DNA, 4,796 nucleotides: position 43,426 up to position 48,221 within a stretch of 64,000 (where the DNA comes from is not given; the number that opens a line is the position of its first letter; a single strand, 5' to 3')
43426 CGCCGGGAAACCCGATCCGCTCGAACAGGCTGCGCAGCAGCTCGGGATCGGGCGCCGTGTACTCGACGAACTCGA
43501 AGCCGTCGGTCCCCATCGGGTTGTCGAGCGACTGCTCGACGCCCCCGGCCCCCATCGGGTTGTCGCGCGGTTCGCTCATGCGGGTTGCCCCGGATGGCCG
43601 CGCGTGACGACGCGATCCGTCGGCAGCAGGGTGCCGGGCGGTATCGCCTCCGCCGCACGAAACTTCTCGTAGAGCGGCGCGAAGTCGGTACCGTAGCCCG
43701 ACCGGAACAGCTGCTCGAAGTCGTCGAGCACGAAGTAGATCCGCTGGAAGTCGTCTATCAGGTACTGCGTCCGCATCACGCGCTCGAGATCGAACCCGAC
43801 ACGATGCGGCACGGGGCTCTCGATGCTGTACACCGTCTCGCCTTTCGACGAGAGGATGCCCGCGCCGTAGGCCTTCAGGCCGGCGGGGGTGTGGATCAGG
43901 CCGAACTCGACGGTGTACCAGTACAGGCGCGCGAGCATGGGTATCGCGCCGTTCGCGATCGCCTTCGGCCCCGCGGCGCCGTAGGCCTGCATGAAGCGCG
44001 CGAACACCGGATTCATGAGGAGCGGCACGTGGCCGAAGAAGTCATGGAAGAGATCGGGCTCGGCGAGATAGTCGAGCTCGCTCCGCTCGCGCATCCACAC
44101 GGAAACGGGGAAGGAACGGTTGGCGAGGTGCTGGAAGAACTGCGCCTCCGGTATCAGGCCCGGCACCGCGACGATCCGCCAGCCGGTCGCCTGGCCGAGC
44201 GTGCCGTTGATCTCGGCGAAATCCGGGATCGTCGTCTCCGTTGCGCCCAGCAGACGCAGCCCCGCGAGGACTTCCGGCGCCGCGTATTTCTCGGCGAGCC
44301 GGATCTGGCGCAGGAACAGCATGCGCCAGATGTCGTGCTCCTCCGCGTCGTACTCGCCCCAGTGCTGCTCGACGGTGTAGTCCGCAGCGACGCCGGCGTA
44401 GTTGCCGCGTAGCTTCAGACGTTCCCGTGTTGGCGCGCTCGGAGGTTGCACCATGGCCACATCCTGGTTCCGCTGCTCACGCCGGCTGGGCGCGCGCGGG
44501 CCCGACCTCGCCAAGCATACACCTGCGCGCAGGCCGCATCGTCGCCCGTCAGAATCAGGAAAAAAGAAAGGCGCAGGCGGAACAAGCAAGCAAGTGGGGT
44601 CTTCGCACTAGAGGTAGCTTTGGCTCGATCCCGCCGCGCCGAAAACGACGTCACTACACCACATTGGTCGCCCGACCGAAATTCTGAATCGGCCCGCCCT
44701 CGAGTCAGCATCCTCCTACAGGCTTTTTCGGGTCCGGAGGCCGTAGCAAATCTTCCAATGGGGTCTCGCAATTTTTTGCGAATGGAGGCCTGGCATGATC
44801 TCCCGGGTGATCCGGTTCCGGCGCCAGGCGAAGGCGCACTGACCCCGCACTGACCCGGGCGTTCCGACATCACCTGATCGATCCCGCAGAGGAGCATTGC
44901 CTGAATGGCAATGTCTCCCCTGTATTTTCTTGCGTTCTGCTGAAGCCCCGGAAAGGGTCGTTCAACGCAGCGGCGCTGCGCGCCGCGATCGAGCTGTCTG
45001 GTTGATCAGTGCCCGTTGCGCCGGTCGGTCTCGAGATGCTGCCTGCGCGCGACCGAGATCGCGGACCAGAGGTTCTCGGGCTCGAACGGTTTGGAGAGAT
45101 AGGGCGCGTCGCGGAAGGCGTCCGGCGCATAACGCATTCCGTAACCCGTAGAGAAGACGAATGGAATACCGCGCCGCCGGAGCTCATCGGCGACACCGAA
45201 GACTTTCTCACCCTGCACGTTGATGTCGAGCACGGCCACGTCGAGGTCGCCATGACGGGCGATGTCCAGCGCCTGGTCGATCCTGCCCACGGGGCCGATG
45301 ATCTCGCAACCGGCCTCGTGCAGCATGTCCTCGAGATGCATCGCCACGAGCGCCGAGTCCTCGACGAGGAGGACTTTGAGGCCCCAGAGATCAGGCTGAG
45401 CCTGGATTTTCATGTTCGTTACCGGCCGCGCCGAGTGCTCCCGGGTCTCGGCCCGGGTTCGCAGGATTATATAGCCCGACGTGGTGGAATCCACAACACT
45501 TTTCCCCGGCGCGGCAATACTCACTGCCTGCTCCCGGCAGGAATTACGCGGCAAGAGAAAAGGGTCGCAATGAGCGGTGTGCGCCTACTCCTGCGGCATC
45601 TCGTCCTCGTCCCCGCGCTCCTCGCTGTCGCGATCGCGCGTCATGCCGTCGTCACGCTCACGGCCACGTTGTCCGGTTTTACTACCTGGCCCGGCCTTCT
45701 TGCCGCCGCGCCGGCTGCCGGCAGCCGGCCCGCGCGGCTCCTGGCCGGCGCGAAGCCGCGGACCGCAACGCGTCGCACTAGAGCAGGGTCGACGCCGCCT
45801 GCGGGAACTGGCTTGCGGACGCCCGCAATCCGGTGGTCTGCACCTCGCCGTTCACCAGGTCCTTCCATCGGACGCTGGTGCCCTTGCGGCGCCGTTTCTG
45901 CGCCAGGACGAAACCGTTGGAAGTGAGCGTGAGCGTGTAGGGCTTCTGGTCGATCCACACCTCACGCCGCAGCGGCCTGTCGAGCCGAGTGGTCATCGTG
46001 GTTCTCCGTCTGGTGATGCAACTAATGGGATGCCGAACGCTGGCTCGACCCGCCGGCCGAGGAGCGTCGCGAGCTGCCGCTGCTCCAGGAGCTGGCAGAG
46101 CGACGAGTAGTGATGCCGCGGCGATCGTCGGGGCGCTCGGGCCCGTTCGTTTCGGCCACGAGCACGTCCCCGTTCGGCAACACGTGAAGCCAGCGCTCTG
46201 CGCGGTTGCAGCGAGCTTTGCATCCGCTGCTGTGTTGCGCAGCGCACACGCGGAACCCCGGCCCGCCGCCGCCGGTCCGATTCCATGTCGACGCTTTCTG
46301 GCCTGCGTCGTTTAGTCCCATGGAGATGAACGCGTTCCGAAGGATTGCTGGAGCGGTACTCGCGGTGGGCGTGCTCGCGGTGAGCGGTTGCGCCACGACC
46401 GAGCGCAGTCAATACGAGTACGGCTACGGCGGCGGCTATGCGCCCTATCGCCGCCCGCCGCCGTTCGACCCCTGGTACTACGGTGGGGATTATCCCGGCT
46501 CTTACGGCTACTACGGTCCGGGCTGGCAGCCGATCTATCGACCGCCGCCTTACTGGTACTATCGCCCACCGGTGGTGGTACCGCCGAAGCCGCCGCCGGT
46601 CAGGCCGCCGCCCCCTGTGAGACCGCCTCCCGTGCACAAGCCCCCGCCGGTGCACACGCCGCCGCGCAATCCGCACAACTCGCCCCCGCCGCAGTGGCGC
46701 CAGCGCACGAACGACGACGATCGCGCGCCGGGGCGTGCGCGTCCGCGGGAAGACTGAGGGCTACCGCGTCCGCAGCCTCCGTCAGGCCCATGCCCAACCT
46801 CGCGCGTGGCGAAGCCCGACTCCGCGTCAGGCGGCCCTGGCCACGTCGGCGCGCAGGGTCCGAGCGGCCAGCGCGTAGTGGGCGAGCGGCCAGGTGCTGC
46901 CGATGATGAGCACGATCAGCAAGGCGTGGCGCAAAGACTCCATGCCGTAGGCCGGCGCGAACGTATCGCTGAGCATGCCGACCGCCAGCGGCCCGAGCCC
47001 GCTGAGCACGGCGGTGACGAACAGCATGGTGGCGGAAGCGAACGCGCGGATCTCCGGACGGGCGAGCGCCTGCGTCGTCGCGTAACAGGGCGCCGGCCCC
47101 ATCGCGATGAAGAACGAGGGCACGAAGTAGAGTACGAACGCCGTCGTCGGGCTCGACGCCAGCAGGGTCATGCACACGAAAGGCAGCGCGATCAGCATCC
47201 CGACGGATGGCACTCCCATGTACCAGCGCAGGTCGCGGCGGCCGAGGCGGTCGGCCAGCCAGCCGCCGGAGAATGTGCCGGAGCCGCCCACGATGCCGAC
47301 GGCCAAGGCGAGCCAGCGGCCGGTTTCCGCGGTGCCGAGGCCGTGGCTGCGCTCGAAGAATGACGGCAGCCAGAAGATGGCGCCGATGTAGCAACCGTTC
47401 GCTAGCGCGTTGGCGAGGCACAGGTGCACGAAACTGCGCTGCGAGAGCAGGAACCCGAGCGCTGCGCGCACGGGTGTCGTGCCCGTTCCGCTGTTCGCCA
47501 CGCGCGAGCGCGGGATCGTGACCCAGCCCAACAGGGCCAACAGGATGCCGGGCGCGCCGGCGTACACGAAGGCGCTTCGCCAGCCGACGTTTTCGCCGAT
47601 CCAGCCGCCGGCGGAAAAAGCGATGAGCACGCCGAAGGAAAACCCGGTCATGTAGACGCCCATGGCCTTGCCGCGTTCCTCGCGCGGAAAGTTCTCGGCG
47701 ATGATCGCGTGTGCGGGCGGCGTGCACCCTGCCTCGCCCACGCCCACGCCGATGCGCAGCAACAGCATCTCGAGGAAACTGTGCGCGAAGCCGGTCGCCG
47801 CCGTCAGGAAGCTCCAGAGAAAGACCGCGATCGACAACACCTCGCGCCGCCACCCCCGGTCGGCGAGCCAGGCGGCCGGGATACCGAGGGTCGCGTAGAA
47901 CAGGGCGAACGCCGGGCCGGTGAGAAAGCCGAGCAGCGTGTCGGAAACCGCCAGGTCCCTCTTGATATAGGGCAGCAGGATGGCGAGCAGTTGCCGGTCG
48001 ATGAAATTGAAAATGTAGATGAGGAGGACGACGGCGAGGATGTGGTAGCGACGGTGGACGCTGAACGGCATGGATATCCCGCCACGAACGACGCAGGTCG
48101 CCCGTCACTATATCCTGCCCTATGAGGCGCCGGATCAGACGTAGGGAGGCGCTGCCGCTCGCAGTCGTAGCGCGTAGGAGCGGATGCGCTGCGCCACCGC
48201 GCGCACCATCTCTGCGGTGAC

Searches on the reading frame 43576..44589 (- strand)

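Call 17: search_protein_families(library=pfam, proteins=[window:43576-44589:-], max_evalue=0.001)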
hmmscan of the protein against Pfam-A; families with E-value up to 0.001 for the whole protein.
window:43576-44589:- (337 aa): 1 family
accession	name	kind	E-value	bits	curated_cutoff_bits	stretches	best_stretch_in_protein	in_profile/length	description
PF00351.26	Biopterin_H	-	2.9e-45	155.2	22.7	1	59-293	38-276/331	Biopterin-dependent aromatic amino acid hydroxylase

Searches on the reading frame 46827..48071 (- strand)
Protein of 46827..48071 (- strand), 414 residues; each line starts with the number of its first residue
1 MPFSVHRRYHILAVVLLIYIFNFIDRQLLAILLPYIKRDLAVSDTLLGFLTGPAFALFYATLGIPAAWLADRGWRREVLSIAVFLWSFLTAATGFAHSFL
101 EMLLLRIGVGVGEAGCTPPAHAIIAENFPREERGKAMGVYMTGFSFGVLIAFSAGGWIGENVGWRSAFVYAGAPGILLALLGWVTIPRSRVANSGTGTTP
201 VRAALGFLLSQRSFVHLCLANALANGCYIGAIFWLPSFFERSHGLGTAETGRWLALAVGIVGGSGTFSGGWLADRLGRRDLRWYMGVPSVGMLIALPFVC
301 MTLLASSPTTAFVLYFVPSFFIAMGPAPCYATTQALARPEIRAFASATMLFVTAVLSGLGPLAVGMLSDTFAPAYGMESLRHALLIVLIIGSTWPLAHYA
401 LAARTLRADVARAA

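Call 17: search_protein_families(library=pfam, proteins=[window:46827-48071:-], max_evalue=0.001)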
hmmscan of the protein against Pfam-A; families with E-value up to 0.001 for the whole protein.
window:46827-48071:- (414 aa): 3 families
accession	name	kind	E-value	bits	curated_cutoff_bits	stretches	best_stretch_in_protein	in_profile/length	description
PF07690.21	MFS_1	-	3.4e-52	177.9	33.4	1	16-361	2-347/347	Major Facilitator Superfamily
PF00083.30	Sugar_tr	-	2.3e-12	47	22.3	2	212-372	253-414/452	Sugar (and other) transporter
PF03137.26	OATP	-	1.8e-05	23.7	25.8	0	204-299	285-383/545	Organic Anion Transporter Polypeptide (OATP) family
